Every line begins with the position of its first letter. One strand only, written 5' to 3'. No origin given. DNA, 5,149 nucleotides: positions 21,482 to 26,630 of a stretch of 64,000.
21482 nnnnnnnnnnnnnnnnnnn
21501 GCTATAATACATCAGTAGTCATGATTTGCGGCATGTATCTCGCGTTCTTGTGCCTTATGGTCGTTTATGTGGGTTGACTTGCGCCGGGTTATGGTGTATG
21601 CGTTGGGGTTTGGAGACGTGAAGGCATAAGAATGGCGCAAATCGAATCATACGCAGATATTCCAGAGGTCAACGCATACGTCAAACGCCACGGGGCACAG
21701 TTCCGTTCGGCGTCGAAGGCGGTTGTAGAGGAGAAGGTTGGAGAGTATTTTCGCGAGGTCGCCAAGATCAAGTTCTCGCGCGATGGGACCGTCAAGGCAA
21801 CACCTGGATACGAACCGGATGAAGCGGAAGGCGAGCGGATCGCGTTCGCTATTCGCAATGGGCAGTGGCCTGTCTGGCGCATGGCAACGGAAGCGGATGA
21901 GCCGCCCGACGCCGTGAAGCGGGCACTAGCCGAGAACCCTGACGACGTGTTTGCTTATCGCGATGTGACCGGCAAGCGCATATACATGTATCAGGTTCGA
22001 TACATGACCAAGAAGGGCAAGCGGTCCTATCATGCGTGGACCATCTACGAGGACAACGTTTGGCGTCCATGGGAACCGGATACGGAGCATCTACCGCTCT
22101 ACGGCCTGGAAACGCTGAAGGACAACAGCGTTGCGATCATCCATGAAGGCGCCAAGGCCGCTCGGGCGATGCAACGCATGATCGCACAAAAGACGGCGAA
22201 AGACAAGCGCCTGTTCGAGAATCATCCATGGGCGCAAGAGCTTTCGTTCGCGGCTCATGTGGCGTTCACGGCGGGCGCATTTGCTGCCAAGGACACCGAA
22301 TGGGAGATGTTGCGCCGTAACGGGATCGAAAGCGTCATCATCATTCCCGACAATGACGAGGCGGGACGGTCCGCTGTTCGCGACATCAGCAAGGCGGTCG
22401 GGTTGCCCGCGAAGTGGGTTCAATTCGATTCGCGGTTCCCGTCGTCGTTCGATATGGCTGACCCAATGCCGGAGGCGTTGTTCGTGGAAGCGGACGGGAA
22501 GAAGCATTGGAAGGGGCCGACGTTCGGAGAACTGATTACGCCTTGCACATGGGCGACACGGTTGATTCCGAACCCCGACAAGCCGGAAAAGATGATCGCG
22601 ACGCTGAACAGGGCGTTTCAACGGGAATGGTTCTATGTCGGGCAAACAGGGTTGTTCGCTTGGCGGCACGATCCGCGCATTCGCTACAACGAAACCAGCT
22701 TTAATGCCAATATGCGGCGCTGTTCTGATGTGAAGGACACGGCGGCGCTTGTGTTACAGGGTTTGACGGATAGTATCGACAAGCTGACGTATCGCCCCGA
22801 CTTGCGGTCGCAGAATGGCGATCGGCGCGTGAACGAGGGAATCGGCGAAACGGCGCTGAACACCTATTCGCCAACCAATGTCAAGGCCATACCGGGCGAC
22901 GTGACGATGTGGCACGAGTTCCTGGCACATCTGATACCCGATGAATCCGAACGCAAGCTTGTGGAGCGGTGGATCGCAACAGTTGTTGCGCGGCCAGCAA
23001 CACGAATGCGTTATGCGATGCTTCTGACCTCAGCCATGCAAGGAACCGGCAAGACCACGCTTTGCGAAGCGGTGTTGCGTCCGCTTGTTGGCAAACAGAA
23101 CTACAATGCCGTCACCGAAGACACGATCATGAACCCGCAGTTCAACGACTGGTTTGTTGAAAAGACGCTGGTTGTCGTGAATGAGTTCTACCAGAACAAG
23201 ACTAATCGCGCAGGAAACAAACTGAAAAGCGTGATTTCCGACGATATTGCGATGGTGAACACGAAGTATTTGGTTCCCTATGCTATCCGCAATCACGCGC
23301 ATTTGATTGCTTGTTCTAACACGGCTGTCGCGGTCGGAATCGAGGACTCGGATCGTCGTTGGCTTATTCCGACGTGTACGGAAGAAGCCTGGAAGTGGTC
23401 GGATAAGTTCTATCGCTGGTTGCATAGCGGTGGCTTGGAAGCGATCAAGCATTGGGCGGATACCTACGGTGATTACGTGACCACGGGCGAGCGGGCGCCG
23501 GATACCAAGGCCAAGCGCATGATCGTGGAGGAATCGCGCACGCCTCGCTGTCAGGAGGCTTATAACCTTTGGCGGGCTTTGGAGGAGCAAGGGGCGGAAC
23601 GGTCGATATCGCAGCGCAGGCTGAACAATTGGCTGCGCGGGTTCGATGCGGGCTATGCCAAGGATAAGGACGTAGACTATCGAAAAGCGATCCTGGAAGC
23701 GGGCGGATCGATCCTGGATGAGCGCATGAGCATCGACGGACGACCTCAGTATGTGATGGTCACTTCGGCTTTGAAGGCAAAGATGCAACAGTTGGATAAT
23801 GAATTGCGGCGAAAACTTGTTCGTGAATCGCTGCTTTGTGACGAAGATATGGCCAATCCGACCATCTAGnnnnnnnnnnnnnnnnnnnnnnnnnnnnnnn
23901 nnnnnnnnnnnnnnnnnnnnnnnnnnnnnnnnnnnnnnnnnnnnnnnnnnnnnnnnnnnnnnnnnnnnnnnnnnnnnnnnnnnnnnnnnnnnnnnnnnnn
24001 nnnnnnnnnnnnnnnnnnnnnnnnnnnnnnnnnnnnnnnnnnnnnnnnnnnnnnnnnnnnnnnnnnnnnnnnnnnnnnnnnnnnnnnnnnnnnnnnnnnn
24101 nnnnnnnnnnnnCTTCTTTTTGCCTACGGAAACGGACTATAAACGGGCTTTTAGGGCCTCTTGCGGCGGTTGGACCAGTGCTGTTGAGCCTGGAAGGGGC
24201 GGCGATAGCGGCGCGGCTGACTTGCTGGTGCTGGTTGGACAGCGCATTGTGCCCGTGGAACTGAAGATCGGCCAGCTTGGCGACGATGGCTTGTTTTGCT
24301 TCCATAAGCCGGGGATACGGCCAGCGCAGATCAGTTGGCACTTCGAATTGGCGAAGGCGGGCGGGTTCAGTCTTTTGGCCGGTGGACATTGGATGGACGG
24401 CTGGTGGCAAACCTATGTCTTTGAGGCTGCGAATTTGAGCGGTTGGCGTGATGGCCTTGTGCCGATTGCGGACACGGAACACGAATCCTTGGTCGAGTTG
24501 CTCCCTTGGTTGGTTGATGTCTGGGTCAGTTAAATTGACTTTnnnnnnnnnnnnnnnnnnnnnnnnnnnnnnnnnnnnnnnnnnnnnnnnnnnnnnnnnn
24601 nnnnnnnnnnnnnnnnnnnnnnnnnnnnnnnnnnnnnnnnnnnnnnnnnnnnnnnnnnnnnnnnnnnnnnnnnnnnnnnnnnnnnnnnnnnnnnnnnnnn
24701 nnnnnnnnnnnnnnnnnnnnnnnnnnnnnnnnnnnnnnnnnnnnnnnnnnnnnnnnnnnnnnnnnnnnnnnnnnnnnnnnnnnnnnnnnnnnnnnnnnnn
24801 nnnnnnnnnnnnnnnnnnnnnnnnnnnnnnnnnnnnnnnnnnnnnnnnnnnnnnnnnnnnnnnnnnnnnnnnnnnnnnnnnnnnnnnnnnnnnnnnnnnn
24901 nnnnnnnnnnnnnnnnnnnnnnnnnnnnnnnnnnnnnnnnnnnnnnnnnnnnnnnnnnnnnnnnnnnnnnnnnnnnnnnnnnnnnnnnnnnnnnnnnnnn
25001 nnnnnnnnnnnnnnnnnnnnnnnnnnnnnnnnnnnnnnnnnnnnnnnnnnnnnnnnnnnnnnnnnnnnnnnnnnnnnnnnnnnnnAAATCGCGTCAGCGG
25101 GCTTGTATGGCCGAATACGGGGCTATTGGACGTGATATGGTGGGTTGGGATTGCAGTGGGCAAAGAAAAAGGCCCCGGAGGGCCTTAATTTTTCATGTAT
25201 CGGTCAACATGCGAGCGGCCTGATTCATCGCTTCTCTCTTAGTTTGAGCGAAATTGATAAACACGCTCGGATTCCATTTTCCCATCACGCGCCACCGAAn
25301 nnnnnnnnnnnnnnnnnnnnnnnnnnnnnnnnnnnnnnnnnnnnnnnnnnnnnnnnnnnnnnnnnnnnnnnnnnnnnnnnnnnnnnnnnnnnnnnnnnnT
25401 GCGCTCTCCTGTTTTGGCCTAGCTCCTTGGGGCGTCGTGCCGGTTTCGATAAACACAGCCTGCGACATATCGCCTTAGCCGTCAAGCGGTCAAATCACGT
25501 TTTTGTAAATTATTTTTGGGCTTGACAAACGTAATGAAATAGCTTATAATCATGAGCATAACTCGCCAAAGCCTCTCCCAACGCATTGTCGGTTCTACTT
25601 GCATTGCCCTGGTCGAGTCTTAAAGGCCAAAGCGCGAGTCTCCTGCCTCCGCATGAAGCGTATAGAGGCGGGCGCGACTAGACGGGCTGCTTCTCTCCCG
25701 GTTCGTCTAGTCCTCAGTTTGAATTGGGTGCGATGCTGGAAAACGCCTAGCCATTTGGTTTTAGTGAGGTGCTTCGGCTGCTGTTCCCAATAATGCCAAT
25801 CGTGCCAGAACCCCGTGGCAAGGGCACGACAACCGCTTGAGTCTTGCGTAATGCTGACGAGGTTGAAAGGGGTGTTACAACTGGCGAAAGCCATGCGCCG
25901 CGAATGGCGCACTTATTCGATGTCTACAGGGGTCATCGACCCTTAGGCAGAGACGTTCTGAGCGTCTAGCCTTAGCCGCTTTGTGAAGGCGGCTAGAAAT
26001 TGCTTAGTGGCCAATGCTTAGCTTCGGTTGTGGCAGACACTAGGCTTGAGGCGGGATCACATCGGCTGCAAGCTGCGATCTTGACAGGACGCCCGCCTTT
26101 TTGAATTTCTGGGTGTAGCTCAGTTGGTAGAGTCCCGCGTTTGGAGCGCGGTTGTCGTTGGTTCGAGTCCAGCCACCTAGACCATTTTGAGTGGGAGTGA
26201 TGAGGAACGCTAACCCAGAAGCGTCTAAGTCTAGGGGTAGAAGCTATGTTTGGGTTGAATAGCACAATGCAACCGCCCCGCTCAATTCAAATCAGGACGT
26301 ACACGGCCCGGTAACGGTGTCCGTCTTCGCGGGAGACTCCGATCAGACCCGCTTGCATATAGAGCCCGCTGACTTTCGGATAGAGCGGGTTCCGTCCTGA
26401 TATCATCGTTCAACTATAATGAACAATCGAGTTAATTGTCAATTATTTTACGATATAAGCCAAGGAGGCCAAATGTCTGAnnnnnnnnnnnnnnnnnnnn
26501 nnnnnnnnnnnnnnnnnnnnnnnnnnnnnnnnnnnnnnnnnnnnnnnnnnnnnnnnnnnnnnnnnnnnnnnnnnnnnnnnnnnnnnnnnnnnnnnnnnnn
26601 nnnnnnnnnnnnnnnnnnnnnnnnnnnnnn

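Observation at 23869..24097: Element copy 2 starts on the stop codon of the primase-helicase gene: candidate origin or cis-replication region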

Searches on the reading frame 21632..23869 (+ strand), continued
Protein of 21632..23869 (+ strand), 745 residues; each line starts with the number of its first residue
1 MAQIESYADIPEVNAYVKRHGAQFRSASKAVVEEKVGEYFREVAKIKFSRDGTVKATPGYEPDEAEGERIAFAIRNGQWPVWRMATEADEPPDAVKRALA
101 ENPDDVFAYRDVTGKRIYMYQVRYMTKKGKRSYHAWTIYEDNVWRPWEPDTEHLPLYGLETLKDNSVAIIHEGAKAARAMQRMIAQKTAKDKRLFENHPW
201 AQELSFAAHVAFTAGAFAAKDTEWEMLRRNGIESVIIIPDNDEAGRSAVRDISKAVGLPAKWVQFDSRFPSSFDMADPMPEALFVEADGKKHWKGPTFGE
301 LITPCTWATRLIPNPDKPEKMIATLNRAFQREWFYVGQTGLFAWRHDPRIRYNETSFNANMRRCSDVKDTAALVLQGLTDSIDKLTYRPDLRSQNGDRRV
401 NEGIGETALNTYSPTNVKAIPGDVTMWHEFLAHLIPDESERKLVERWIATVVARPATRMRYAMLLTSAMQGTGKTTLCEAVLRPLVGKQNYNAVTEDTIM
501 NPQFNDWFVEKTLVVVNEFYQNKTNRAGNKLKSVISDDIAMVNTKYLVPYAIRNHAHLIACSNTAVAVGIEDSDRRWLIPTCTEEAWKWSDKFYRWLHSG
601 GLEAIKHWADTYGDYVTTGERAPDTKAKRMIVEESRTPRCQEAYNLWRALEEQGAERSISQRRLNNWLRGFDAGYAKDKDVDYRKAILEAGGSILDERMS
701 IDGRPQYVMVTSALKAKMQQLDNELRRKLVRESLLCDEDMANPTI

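Call 70: find_encoding_contigs(protein=P0030, flank=10000, max_places=1)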
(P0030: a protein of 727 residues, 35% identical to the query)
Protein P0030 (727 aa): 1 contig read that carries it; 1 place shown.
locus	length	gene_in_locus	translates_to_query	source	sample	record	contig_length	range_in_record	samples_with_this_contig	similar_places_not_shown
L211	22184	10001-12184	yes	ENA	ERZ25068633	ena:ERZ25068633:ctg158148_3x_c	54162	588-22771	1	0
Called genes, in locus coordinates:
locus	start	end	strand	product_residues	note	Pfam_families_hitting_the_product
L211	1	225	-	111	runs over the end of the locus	-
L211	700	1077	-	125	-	-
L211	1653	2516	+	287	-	PF23977:Pam3_Gp34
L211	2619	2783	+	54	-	-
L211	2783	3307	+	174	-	PF23984:DUF7307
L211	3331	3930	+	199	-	-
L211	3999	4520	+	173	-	-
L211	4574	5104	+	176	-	PF00929:RNase_T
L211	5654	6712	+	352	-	PF28175:T4SS_LegC2C7 (faint)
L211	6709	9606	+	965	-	PF07733:DNA_pol3_alpha, PF17657:DNA_pol3_finger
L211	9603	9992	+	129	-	-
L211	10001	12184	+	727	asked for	PF19263:DUF5906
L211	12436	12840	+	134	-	-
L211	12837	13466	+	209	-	PF12705:PDDEXK_1 (weak)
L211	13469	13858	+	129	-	-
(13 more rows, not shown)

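Call 71: find_encoding_contigs(protein=P0024, flank=10000, max_places=1)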
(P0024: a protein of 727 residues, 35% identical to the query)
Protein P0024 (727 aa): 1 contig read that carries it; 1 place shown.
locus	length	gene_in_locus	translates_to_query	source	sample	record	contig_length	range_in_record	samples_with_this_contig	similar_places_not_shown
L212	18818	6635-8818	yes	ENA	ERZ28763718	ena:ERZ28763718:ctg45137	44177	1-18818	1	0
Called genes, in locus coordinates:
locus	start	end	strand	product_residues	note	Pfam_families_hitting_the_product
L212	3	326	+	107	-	?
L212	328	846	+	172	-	PF05014:Nuc_deoxyrib_tr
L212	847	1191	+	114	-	-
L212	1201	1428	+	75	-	-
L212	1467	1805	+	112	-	-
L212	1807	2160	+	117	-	-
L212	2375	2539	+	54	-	-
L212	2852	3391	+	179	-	PF00929:RNase_T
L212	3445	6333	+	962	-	PF07733:DNA_pol3_alpha, PF17657:DNA_pol3_finger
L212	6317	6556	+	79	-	-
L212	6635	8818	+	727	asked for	PF19263:DUF5906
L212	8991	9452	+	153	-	-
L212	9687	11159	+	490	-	-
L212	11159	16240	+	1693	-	-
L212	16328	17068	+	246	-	-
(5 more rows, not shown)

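Call 86: search_protein_families(library=pfam, max_evalue=0.001, proteins=[L197:1087-1971:+, L197:2690-3445:-, L197:3442-5340:-, L197:6077-6559:+, L197:6564-7736:+, L197:7774-9087:+, L197:12901-13386:+, L197:13526-14323:-, L197:15148-16620:-, L197:17527-18894:+])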
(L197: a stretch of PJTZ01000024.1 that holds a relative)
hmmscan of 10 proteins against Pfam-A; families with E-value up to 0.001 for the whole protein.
L197:1087-1971:+ (294 aa): 1 family
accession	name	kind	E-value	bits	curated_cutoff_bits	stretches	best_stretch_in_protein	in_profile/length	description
PF01522.26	Polysacc_deac_1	-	4.5e-29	101.4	23.1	1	84-198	5-114/124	Polysaccharide deacetylase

L197:2690-3445:- (251 aa): 2 families
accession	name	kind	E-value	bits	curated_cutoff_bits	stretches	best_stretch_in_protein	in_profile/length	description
PF00588.24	SpoU_methylase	-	2.8e-38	131.6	29.7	1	103-243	2-142/142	SpoU rRNA Methylase family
PF08032.17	SpoU_sub_bind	-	3.8e-12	46.8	22.8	1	20-90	1-73/76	RNA 2'-O ribose methyltransferase substrate binding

L197:3442-5340:- (632 aa): 2 families
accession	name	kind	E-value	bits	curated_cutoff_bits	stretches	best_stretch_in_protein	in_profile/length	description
PF19040.6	SGNH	-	5.5e-42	144.6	27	1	412-623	10-247/248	SGNH domain (fused to AT3 domains)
PF01757.29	Acyl_transf_3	-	9.7e-28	97.6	31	1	16-334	2-323/326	Acyltransferase domain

L197:6077-6559:+ (160 aa): 1 family
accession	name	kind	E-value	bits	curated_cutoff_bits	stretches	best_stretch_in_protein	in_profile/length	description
PF07463.16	NUMOD4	-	4.6e-10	40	23.4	1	28-69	1-38/49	NUMOD4 motif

L197:6564-7736:+ (390 aa): 1 family
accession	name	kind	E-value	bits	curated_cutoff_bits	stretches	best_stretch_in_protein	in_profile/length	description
PF05065.19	Phage_capsid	-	1.1e-13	51.7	24.2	1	125-379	38-279/280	Phage capsid family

L197:7774-9087:+ (437 aa): 1 family
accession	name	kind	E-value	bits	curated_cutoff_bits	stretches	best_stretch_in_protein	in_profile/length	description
PF04860.17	Phage_portal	-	5.1e-77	259.6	39.1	1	46-382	2-321/321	Phage portal protein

L197:12901-13386:+ (161 aa): 0 families

L197:13526-14323:- (265 aa): 0 families

L197:15148-16620:- (490 aa): 2 families
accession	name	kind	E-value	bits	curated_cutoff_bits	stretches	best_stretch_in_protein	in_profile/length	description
PF20172.3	DUF6538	-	2.8e-06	27.3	27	1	33-95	1-58/60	Domain of unknown function (DUF6538)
PF00589.27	Phage_integrase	-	0.00025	21.3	27.1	0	311-449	20-157/172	Phage integrase family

L197:17527-18894:+ (455 aa): 1 family
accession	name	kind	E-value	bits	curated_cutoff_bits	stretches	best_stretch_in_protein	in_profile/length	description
PF02321.23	OEP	-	3.4e-63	213.3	22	2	30-215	2-187/187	Outer membrane efflux protein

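Call 90: search_solved_structures(query=A4, max_evalue=1)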
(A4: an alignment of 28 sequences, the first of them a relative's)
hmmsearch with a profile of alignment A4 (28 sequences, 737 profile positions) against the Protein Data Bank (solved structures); distinct sequences matched with E-value up to 1: 3.
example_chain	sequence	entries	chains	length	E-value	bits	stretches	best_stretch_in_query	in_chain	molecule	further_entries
6k9e_A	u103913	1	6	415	6e-25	90.7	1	381-640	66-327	Primase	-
6k9c_A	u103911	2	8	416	6e-25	90.7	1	381-640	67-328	Primase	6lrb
8vur_H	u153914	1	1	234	0.23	12.7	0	484-527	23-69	003-102 Heavy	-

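Call 103: find_encoding_contigs(protein=P0034, flank=10000, max_places=1)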
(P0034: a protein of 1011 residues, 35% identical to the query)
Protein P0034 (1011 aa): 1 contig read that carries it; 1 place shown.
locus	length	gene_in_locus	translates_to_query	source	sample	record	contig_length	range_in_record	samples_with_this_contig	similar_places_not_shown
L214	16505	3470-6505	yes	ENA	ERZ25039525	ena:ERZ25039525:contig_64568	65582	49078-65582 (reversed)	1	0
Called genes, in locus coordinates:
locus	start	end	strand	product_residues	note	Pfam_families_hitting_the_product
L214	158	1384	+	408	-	PF13356:Arm-DNA-bind_3, PF22022:Phage_int_M, PF00589:Phage_integrase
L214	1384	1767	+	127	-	-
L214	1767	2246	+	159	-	-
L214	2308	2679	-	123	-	-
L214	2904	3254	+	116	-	-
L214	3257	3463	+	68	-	-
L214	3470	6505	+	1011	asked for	PF02739:5_3_exonuc_N, PF01367:5_3_exonuc, PF19263:DUF5906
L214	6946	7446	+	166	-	-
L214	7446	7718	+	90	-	-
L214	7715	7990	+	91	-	-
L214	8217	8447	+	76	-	-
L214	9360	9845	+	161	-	PF00571:CBS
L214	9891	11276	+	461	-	-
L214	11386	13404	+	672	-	PF01144:CoA_trans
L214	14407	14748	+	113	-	PF09361:Phasin_2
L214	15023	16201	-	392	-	PF07690:MFS_1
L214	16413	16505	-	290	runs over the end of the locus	PF01226:Form_Nir_trans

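Call 104: find_encoding_contigs(protein=P0067, flank=10000, max_places=1)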
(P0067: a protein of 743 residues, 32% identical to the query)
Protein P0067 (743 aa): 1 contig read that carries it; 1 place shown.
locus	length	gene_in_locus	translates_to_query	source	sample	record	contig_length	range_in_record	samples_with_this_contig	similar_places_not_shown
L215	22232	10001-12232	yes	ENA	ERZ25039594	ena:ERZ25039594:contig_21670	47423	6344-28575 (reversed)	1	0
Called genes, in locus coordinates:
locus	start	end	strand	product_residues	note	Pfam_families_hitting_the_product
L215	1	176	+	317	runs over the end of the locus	PF12146:Hydrolase_4, PF00561:Abhydrolase_1, PF12697:Abhydrolase_6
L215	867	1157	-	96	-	-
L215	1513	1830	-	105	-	-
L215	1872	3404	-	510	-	PF01039:Carboxyl_trans, PF03255:ACCA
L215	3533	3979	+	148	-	PF14079:DUF4260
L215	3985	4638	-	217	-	-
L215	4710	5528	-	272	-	PF00905:Transpeptidase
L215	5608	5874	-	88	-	PF01312:Bac_export_2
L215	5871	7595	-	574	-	PF02120:Flg_hook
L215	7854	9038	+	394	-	PF13356:Arm-DNA-bind_3 (weak), PF00589:Phage_integrase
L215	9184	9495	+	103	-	PF12728:HTH_17 (faint)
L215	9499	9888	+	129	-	PF04352:ProQ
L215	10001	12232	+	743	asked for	PF19263:DUF5906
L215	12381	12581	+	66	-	-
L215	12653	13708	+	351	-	-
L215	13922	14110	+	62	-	-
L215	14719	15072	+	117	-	PF05119:Terminase_4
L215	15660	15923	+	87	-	-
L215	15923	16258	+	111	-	-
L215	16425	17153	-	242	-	-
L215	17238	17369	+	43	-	-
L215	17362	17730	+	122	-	-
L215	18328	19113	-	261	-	PF07542:ATP12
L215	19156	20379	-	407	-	PF01979:Amidohydro_1, PF07969:Amidohydro_3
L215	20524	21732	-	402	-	PF01479:S4 (weak), PF00849:PseudoU_synth_2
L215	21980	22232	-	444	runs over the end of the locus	PF05496:RuvB_N, PF00004:AAA, PF07728:AAA_5, PF16193:AAA_assoc_2, PF12002:MgsA_C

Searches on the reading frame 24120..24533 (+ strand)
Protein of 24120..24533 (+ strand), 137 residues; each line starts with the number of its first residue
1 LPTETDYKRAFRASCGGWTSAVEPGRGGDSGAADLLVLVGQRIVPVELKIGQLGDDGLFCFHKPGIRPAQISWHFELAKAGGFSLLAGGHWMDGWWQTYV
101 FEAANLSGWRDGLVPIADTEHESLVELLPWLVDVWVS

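Call 15: search_protein_families(library=phrogs, proteins=[window:24120-24533:+])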
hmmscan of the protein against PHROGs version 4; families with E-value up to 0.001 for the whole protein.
window:24120-24533:+ (137 aa): 0 families

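Call 57: search_protein_families(library=pfam, max_evalue=0.05, proteins=[window:24120-24533:+])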
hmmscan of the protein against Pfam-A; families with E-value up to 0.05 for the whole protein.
window:24120-24533:+ (137 aa): 0 families

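Call 101: search_solved_structures(query=window:24120-24533:+, max_evalue=5)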
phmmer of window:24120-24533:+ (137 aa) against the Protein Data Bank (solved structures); distinct sequences matched with E-value up to 5: 3.
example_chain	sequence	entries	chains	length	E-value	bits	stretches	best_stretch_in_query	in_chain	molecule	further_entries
4u9v_B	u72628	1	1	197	1.3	12.3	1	57-118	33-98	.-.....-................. 40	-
7kd7_D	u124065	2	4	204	1.4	12.2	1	57-118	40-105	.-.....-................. 40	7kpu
4u9w_A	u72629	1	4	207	1.5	12.1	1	57-118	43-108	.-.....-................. 40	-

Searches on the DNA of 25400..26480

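Call 109: search_rna_families(source=window, start=25400, end=26480, threshold=evalue, max_evalue=1)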
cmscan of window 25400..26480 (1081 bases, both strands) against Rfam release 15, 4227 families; matches with E-value up to 1: 1.
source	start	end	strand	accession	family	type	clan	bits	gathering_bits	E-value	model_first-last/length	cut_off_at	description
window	26109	26181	+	RF00005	tRNA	Gene; tRNA;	CL00001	57.8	29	1.2e-11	1-71/71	no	tRNA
